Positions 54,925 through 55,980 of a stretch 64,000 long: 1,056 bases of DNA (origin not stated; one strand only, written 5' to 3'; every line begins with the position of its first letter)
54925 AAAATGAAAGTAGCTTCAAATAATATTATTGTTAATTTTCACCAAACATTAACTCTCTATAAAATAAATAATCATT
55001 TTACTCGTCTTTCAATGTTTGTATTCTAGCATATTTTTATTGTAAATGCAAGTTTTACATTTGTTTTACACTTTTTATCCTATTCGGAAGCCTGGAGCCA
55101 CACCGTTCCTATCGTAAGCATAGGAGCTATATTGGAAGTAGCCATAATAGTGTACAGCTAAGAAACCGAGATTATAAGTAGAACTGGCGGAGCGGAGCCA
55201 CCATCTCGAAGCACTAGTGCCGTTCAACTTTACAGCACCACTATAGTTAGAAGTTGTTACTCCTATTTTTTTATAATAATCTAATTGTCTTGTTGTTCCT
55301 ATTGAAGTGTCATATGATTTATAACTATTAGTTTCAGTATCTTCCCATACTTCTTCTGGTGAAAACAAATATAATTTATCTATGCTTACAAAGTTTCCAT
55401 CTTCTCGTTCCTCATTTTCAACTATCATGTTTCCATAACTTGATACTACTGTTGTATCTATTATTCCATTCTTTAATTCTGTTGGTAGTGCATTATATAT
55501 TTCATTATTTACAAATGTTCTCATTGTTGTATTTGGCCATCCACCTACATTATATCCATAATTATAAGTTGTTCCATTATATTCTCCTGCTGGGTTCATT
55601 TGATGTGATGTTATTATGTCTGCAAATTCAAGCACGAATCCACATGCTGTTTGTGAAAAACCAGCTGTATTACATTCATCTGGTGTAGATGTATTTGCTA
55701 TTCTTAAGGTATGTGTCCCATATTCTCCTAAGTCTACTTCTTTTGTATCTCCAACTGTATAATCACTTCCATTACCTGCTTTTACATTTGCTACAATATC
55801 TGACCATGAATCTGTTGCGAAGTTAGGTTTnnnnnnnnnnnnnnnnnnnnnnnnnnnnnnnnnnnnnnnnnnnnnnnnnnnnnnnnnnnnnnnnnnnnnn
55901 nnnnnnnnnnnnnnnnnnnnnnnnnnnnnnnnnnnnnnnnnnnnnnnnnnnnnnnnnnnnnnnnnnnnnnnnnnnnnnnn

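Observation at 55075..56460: TasA/camelysin-like secreted protein behind a promoter combining a perfect Cheo (LexA-type) box, a G7 homopolymer and a 13-bp tandem repeat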

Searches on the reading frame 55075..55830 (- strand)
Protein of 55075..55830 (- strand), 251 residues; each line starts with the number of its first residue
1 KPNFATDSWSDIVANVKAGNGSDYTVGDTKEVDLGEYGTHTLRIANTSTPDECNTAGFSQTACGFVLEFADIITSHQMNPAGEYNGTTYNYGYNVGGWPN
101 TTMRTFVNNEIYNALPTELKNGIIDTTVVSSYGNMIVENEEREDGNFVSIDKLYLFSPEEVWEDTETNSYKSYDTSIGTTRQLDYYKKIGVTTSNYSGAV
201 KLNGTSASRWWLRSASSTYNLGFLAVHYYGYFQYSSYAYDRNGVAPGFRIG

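Call 86: find_related_loci(query=window:55075-55830:-, collection=viral_contigs, flank=8000)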
Query window:55075-55830:- (251 aa) in viral_contigs; peptide patterns used: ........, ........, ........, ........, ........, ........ (x = any residue, [..] = any of these).
6 stretches matched a pattern, but none encodes a relative of the query by tblastn (E <= 1e-3).
